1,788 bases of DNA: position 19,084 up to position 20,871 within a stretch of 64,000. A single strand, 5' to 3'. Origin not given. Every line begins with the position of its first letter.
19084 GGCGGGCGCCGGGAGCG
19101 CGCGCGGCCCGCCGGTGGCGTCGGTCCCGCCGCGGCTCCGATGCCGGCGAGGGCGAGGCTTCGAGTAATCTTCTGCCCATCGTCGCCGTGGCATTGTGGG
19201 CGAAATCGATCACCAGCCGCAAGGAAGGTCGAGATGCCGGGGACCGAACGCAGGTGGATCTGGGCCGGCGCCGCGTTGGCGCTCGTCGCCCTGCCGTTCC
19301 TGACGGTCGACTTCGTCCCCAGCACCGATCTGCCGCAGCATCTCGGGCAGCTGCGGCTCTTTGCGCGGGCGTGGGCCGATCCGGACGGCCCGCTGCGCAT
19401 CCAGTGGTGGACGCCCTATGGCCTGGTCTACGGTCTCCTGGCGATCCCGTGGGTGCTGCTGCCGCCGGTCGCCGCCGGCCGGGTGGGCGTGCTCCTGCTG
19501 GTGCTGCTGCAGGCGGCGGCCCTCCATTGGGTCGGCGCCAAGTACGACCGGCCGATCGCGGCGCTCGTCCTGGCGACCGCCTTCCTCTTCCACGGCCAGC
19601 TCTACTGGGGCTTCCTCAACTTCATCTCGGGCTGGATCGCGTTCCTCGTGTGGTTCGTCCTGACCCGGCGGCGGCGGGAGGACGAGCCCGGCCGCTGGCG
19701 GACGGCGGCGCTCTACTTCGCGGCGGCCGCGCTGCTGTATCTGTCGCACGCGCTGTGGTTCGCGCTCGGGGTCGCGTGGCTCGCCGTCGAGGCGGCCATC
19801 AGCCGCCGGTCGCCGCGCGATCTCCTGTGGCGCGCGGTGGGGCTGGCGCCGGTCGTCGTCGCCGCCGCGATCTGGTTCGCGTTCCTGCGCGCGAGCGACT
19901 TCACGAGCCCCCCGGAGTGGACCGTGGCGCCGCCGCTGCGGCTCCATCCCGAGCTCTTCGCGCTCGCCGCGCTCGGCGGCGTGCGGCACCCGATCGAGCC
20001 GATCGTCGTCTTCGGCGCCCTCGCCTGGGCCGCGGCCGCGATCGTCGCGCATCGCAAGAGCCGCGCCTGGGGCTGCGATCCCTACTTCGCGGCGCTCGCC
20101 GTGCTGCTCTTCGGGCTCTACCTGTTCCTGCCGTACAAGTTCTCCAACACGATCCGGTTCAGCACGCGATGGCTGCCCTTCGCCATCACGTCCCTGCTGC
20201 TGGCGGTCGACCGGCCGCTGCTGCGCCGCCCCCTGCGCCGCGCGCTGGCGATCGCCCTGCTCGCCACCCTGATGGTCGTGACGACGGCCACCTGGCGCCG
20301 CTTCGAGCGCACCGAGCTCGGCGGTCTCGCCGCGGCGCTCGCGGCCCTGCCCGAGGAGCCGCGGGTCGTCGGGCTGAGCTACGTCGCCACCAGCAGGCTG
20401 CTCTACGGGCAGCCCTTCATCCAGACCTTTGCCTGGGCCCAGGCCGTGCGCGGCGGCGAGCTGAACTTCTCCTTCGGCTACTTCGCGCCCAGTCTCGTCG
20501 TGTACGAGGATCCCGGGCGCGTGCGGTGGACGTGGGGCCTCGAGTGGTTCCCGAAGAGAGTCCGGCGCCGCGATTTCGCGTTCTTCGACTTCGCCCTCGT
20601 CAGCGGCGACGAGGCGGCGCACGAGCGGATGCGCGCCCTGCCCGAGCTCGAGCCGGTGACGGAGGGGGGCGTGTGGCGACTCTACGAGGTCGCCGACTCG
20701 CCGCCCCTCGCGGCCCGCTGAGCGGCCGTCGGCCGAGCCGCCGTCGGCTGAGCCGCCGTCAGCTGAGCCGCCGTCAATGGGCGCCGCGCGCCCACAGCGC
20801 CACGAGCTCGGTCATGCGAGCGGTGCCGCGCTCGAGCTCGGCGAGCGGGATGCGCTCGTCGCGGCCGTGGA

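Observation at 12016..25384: pilA-adjacent island of periplasmic-type glycosylation/modification genes with no obvious described counterpart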

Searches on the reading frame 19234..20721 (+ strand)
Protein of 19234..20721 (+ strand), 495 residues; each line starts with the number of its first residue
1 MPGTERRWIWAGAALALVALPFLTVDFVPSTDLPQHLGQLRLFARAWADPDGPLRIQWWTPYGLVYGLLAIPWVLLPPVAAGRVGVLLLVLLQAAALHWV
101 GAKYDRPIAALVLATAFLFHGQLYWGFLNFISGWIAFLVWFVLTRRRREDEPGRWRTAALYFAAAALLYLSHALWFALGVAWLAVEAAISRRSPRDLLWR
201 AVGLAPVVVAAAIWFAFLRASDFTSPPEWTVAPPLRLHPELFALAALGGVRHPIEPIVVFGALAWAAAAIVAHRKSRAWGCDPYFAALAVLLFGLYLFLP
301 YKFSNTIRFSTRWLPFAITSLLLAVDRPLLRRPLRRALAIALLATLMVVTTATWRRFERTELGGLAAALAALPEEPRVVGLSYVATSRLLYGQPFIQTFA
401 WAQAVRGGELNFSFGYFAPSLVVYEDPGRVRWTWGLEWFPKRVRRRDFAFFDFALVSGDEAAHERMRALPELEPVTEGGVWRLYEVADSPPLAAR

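Call 5: search_protein_families(library=pfam, proteins=[window:19234-20721:+], max_evalue=0.01)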
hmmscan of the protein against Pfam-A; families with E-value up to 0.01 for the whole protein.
window:19234-20721:+ (495 aa): 0 families

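Call 6: search_protein_families(library=ncbifam, proteins=[window:19234-20721:+], max_evalue=0.01)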
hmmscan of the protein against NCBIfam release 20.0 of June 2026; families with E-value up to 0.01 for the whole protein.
window:19234-20721:+ (495 aa): 0 families

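Call 12: find_homologous_proteins(query=window:19234-20721:+)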
Query window:19234-20721:+ (495 aa): 82 proteins with E <= 0.001 among 8000 candidates.
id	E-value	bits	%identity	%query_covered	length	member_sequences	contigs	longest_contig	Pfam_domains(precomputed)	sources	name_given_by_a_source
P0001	0.0e+0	1095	100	100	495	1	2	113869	-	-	-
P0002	1.9e-240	817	75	98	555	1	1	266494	-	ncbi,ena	-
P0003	6.1e-183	627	59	99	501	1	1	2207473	-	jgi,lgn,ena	-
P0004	4.4e-178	611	60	97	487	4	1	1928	-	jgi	jgi:hypothetical protein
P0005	1.4e-177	610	56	98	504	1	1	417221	-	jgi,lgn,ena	-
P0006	4.0e-174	598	57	99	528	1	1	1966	-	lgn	-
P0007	2.2e-169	583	57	97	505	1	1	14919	-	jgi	jgi:hypothetical protein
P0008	1.4e-166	573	58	98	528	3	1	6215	-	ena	-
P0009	2.2e-164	566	58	98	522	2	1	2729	-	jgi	-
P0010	1.2e-162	560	58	96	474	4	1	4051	-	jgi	jgi:hypothetical protein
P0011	7.2e-152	525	54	94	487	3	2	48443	-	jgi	-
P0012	4.0e-144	499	54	94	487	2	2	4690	-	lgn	-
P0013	7.8e-143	495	52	96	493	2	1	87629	-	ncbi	-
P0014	4.2e-131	456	50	94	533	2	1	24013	-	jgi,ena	-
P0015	1.3e-126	441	50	96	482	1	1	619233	-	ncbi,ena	-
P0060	7.8e-101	356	41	96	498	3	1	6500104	-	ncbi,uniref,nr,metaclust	ncbi:hypothetical protein [Desulfomonile tiedjei]|uniref:Glycosyltransferase RgtA/B/C/D-like domain-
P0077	1.7e-76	276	37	98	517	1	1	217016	-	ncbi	ncbi:MAG: hypothetical protein ACUVR8_07400 [Acidobacteriota bacterium]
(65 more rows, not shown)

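Call 13: find_encoding_contigs(protein=P0060, flank=10000, max_places=2)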
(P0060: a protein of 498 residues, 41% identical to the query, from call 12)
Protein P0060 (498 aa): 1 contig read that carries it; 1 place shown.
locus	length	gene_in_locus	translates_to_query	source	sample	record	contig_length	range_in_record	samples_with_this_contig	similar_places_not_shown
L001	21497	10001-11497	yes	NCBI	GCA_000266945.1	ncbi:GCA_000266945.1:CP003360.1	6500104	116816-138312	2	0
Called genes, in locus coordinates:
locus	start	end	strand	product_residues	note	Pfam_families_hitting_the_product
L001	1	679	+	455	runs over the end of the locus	PF18073:Zn_ribbon_LapB, PF03796:DnaB_C (weak), PF06745:ATPase, PF13481:AAA_25, PF00004:AAA (faint), PF13541:ChlI (weak)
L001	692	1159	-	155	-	-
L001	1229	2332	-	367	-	PF11339:DUF3141, PF06850:PHB_depo_C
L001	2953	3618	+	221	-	PF01351:RNase_HII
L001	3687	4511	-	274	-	-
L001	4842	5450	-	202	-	-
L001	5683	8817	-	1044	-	PF00873:ACR_tran, PF03176:MMPL (faint)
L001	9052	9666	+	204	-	PF13580:SIS_2, PF01380:SIS (weak)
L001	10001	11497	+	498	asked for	-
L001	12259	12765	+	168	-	PF08238:Sel1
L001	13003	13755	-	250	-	-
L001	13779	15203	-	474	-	-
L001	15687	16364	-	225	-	-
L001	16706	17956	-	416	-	PF01565:FAD_binding_4, PF02913:FAD-oxidase_C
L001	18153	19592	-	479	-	PF05598:DUF772, PF01609:DDE_Tnp_1, PF13751:DDE_Tnp_1_6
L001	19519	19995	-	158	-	PF01565:FAD_binding_4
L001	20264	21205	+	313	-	PF01925:TauE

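Call 14: find_encoding_contigs(protein=P0077, flank=10000, max_places=2)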
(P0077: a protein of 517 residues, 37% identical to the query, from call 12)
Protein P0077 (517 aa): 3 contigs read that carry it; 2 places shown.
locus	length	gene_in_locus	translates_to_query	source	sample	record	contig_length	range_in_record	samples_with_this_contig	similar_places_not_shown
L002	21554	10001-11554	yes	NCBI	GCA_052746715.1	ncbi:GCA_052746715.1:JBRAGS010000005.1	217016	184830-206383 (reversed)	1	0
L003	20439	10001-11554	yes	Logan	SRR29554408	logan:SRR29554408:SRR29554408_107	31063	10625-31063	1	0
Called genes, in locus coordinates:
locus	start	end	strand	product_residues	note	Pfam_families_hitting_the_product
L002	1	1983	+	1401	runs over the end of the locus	PF04997:RNA_pol_Rpb1_1, PF00623:RNA_pol_Rpb1_2, PF04983:RNA_pol_Rpb1_3, PF01551:Peptidase_M23 (faint), PF05000:RNA_pol_Rpb1_4, PF04998:RNA_pol_Rpb1_5, PF01333:Apocytochr_F_C (faint), PF21668:RPOC_hybrid (faint)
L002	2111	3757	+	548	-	PF00501:AMP-binding, PF13193:AMP-binding_C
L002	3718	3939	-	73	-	PF17653:DUF5522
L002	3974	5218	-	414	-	PF13506:Glyco_transf_21, PF13641:Glyco_tranf_2_3, PF00535:Glycos_transf_2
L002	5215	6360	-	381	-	PF02595:Gly_kinase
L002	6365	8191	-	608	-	PF13426:PAS_9 (weak), PF00512:HisKA, PF02518:HATPase_c, PF00072:Response_reg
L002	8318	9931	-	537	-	-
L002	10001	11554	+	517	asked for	-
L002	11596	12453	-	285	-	-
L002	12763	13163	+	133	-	-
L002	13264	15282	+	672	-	PF07228:SpoIIE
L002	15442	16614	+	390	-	PF04055:Radical_SAM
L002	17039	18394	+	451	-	PF00202:Aminotran_3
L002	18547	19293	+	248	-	PF27226:AF_1845 (weak)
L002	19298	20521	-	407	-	PF06245:DUF1015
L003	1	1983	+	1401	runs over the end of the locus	PF04997:RNA_pol_Rpb1_1, PF00623:RNA_pol_Rpb1_2, PF04983:RNA_pol_Rpb1_3, PF01551:Peptidase_M23 (faint), PF05000:RNA_pol_Rpb1_4, PF04998:RNA_pol_Rpb1_5, PF01333:Apocytochr_F_C (faint), PF21668:RPOC_hybrid (faint)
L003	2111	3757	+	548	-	PF00501:AMP-binding, PF13193:AMP-binding_C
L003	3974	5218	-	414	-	PF13506:Glyco_transf_21, PF13641:Glyco_tranf_2_3, PF00535:Glycos_transf_2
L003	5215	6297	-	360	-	PF02595:Gly_kinase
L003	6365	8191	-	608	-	PF13426:PAS_9 (weak), PF00512:HisKA, PF02518:HATPase_c, PF00072:Response_reg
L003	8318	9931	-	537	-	-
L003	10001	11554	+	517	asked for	-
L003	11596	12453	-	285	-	-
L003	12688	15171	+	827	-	PF07228:SpoIIE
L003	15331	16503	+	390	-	PF04055:Radical_SAM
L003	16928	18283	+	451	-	PF00202:Aminotran_3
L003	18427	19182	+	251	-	PF27226:AF_1845 (weak)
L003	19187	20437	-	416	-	?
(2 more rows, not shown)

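Call 15: find_encoding_contigs(protein=P0003, flank=10000, max_places=2)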
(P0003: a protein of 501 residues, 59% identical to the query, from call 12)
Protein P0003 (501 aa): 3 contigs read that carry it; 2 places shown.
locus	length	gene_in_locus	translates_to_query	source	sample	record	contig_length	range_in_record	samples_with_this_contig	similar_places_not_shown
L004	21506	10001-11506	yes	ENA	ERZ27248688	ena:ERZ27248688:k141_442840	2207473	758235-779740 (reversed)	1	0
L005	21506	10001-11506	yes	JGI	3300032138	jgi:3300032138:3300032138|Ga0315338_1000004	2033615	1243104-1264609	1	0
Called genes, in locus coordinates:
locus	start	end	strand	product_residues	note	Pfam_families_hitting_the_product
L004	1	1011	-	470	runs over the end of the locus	PF07963:N_methyl (weak)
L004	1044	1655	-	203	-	-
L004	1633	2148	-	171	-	PF07963:N_methyl, PF12019:GspH (weak)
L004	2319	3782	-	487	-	PF08448:PAS_4, PF00512:HisKA, PF02518:HATPase_c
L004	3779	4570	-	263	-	PF06750:A24_N_bact, PF01478:Peptidase_A24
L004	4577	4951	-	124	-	PF07687:M20_dimer (weak)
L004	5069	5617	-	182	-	PF07963:N_methyl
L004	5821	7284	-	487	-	PF04389:Peptidase_M28 (faint), PF01546:Peptidase_M20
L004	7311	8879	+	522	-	-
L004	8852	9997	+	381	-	PF00155:Aminotran_1_2 (weak), PF01041:DegT_DnrJ_EryC1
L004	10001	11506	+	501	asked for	-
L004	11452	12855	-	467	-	PF01546:Peptidase_M20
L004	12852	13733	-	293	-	PF01040:UbiA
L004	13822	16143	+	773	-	-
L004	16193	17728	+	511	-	PF00289:Biotin_carb_N, PF02786:CPSase_L_D2, PF02222:ATP-grasp (weak), PF07478:Dala_Dala_lig_C, PF02785:Biotin_carb_C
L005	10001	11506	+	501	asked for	-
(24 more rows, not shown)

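Call 17: find_related_loci(query=A1, collection=genome_contigs, flank=10000)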
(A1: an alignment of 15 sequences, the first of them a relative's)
Query A1 (495 aa) in genome_contigs; peptide patterns used: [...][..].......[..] (x = any residue, [..] = any of these).
128 stretches matched a pattern; 87 encode a relative of the query (tblastn E <= 1e-3); the best 80 are kept; 80 distinct loci.
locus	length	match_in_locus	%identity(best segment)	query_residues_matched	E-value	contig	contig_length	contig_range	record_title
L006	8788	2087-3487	54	21-486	1e-127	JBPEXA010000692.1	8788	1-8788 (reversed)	MAG: Thermoanaerobaculia bacterium isolate MAG12 MAG12_MAG12_692, whole genome shotgun sequence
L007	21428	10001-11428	52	13-487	3e-126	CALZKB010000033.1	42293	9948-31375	MAG: Thermoanaerobaculia bacterium isolate FO_M_Acidobacteriota_07 genome assembly, contig: scaffold_1236, whole genome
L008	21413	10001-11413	47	18-489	3e-116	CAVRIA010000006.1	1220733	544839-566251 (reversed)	MAG: uncultured bacterium isolate MFD05684.bin.1.163 genome assembly, contig: contig_16942, whole genome shotgun sequenc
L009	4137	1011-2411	46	21-488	9e-113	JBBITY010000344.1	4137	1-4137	MAG: Desulfurellales bacterium isolate PLS170224_bin_407 NODE_8245_length_4137_cov_3.342724, whole genome shotgun sequen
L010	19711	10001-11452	43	5-491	1e-110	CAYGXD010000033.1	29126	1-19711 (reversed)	MAG TPA_asm: uncultured Eubacteriales bacterium isolate ERP119294_co1_437 genome assembly, contig: NODE_1794_length_2912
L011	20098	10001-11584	42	6-486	6e-111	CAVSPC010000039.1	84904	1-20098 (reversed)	MAG: uncultured delta proteobacterium isolate MFD01299.bin.3.165 genome assembly, contig: contig_7001, whole genome shot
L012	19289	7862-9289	40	13-489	6e-110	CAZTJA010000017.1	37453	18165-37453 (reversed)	MAG TPA_asm: uncultured Syntrophaceae bacterium isolate SRP242652_co2_187 genome assembly, contig: NODE_1287_length_3745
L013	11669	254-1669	40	12-486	7e-109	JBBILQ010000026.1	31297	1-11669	MAG: Candidatus Aminicenantes bacterium isolate RVF170221_bin_212 NODE_1133_length_31297_cov_6.330965, whole genome shot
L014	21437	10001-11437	42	5-486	3e-108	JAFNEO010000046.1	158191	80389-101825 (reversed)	MAG: Candidatus Aminicenantes bacterium isolate bin_1 PROKKA_contig000046, whole genome shotgun sequence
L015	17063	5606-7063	42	1-489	3e-107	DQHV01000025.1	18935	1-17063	MAG TPA_asm: Candidatus Aminicenantes bacterium isolate UBA8522 contig_5951, whole genome shotgun sequence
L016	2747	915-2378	43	1-486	1e-110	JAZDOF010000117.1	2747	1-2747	MAG: Pseudomonadota bacterium isolate MEGAHIT-group-0.756 k141_10741326, whole genome shotgun sequence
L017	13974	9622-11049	42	11-489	1e-106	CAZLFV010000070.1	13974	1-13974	MAG TPA_asm: uncultured Eubacteriales bacterium isolate SRP231805_co1_145 genome assembly, contig: NODE_3012_length_1397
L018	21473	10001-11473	43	3-491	7e-106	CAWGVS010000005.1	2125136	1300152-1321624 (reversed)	MAG: uncultured Candidatus Rokubacteria bacterium isolate MFD02242.bin.2.73 genome assembly, contig: contig_3168, whole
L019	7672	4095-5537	41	7-488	6e-106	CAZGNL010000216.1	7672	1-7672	MAG TPA_asm: uncultured Syntrophaceae bacterium isolate binchicken_co349_125 genome assembly, contig: NODE_3756_length_7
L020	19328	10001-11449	44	3-486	2e-118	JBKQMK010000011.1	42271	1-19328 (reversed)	MAG: Desulfomonilaceae bacterium isolate LABRr1A1B1C__bin_124 LABRr1A1B1C_000000006649, whole genome shotgun sequence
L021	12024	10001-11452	39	12-494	1e-105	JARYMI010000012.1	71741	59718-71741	MAG: Clostridiales bacterium isolate A05DMB-I-28 NODE_12_length_71741_cov_10.794011, whole genome shotgun sequence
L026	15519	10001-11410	38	17-489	2e-101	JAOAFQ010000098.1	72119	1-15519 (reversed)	MAG: Candidatus Aminicenantes bacterium isolate SKW293 k141_1356139, whole genome shotgun sequence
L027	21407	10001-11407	41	17-486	7e-101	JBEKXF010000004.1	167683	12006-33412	MAG: Candidatus Aminicenantales bacterium isolate SPRUCE 645 SPRUCE_645_4, whole genome shotgun sequence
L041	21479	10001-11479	38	5-489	3e-89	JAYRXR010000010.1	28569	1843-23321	MAG: Actinomycetota bacterium isolate EBPR_ori4bin.3 k141_14433, whole genome shotgun sequence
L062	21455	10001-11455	37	19-486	1e-59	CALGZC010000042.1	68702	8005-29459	MAG: uncultured Blastocatellia bacterium isolate R1_Bin_Bin_52_sub_1 genome assembly, contig: c_000003045418, whole geno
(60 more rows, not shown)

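Call 22: search_protein_families(library=pfam, proteins=[L041:7828-8709:+, L062:5261-7060:+, L010:5621-6319:-, L021:3998-6343:+, L021:6417-6989:-, L027:7482-9839:-, L026:11413-12999:+, L015:7098-8363:-, L014:16725-17270:-, L010:6422-8398:+], max_evalue=0.01)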
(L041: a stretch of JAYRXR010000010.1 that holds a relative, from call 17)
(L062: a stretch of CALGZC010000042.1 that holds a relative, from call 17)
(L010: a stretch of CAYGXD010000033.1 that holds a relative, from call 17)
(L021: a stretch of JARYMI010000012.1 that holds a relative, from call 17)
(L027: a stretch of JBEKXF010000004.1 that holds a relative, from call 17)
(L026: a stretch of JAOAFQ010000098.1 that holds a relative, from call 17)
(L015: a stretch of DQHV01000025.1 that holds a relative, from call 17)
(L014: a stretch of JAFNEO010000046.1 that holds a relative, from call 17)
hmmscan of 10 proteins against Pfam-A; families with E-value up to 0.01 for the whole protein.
L041:7828-8709:+ (293 aa): 2 families
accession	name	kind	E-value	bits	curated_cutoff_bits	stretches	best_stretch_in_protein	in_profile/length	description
PF00535.33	Glycos_transf_2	-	1e-16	61.8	23.3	1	66-214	6-158/168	Glycosyl transferase family 2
PF04028.18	DUF374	-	0.0042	17.1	26.8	1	101-141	23-62/69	Domain of unknown function (DUF374)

L062:5261-7060:+ (599 aa): 14 families
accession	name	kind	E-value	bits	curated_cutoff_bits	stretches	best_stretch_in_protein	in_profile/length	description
PF13428.12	TPR_14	-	1.4e-12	47.4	23.5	1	521-559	5-43/44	Tetratricopeptide repeat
PF14559.12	TPR_19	-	4.7e-12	46.5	25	1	456-509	1-54/68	Tetratricopeptide repeat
PF13432.12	TPR_16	-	2.6e-11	44.2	32.7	2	434-478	19-63/65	Tetratricopeptide repeat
PF07719.23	TPR_2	-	7.7e-11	41.7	27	1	446-478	1-33/34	Tetratricopeptide repeat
PF23914.1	TPR_CcmH_CycH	-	4.7e-10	40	42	2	439-510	43-117/158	Cytochrome c-type biogenesis protein H TPR domain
PF13181.12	TPR_8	-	4.8e-10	39.2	25.7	0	448-477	3-32/34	Tetratricopeptide repeat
PF13424.12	TPR_12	-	2.4e-09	37.7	30.1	2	448-504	5-69/77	Tetratricopeptide repeat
PF13431.12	TPR_17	-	5.5e-09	36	24.4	1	434-465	1-32/34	Tetratricopeptide repeat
PF13176.12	TPR_7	-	1.5e-06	28.3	27.9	0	484-510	3-31/36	Tetratricopeptide repeat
PF13371.12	TPR_9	-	2.3e-06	28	35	1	427-482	10-65/73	Tetratricopeptide repeat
PF12895.13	ANAPC3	-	3.5e-06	27.6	27.2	1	461-542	4-81/82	Anaphase-promoting complex, cyclosome, subunit 3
PF00515.34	TPR_1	-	1.5e-05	25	27.8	1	446-478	1-33/34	Tetratricopeptide repeat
PF13414.12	TPR_11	-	8e-05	22.7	26.8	0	487-503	1-17/42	TPR repeat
PF13374.12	TPR_10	-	0.0068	16.8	27.5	0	451-475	7-31/42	Tetratricopeptide repeat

L010:5621-6319:- (232 aa): 1 family
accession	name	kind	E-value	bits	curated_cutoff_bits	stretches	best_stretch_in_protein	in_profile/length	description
PF01553.26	Acyltransferase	-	5.9e-29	101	23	1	52-178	2-131/132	Acyltransferase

L021:3998-6343:+ (781 aa): 4 families
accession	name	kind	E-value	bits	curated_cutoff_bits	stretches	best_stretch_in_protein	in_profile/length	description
PF00155.27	Aminotran_1_2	-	3.7e-77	260.4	19.7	1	30-388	2-361/361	Aminotransferase class I and II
PF01041.23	DegT_DnrJ_EryC1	-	6.1e-07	29.4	19.8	1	94-201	44-145/360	DegT/DnrJ/EryC1/StrS aminotransferase family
PF01053.26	Cys_Met_Meta_PP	-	0.0044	16.1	27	1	92-204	71-176/381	Cys/Met metabolism PLP-dependent enzyme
PF00266.25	Aminotran_5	-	0.0059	16.1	21.5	0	90-201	62-175/371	Aminotransferase class-V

L021:6417-6989:- (190 aa): 2 families
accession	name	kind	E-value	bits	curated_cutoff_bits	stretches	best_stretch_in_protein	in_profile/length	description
PF13580.11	SIS_2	-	7.6e-24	84.8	27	1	9-142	5-138/138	SIS domain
PF01380.27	SIS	-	7.8e-09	35.9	25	1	89-164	35-110/131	SIS domain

L027:7482-9839:- (785 aa): 3 families
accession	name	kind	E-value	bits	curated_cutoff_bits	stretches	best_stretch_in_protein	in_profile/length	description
PF09586.16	YfhO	-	3.2e-09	36.2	28.5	1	694-754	775-835/835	Bacterial membrane protein YfhO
PF09852.15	DUF2079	-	0.00023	20.8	28.2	1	77-242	40-199/459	Predicted membrane protein (DUF2079)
PF19510.5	DUF6044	-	0.0033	16.4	27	1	87-191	80-186/564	Protein of unknown function (DUF6044)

L026:11413-12999:+ (528 aa): 0 families

L015:7098-8363:- (421 aa): 3 families
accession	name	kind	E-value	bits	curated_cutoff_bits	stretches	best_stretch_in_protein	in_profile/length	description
PF14378.12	PAP2_3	-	8.1e-28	98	27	1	125-283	26-189/190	PAP2 superfamily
PF01569.27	PAP2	-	3.9e-11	43.3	27.2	1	221-289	49-125/130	PAP2 superfamily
PF14360.12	PAP2_C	-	1.9e-05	25.5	27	1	225-284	8-71/74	PAP2 superfamily C-terminal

L014:16725-17270:- (181 aa): 2 families
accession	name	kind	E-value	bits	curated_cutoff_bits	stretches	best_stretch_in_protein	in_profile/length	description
PF07963.17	N_methyl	-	5.6e-07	29.3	21.2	1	3-26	2-25/27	Prokaryotic N-terminal methylation motif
PF08334.16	T2SSG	-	0.0031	18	21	0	32-101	3-77/108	Type II secretion system (T2SS), protein G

L010:6422-8398:+ (658 aa): 1 family
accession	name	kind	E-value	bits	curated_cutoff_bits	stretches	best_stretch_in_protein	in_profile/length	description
PF13231.12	PMT_2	-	1.2e-07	32.5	26.1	1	105-231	27-155/160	Dolichyl-phosphate-mannose-protein mannosyltransferase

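Call 34: predict_structure(alignment_id=A2)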
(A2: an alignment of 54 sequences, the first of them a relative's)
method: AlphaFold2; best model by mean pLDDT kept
length: 495 residues; sequences in the alignment: 54
mean_pLDDT: 95.8   pTM: 0.94
mean pLDDT of the five models: 95.8, 95.2, 95.2, 94.9, 94.8
residues with pLDDT >= 90: 465; 70-90: 25; 50-70: 5; < 50: 0
segments of 3 or more residues with pLDDT < 50: none
pLDDT, mean of each block of 10 residues (from residue 1): 84 98 98 98 97 94 95 98 98 98 97 98 97 98 95 95 98 97 98 96 98 93 90 96 95 98 98 97 98 98 91 98 97 97 98 98 98 97 96 96 97 94 86 94 95 97 97 97 92 66
secondary structure, 60 per line:
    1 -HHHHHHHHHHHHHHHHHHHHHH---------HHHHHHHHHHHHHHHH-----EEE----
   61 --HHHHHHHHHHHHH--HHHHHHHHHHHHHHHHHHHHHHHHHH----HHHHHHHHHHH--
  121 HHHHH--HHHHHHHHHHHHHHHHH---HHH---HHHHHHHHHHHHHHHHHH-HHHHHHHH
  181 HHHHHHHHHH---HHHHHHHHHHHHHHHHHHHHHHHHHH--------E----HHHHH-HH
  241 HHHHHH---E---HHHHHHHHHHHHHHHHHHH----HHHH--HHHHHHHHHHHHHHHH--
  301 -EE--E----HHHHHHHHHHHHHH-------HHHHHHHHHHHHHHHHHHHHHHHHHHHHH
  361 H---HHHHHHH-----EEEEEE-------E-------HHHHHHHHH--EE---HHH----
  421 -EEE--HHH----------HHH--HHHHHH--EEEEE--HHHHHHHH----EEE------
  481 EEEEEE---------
elements in order: H2-23 H33-48 E54-56 H63-75 H78-103 H108-118 H121-125 H128-144 H154-171 H173-190 H194-219 H233-237 H239-246 H254-272 H277-280 H283-298 H311-324 H332-361 H365-371 E377-382 H398-406 E422-424 H445-450 E453-457 H460-467 E472-474 E481-486
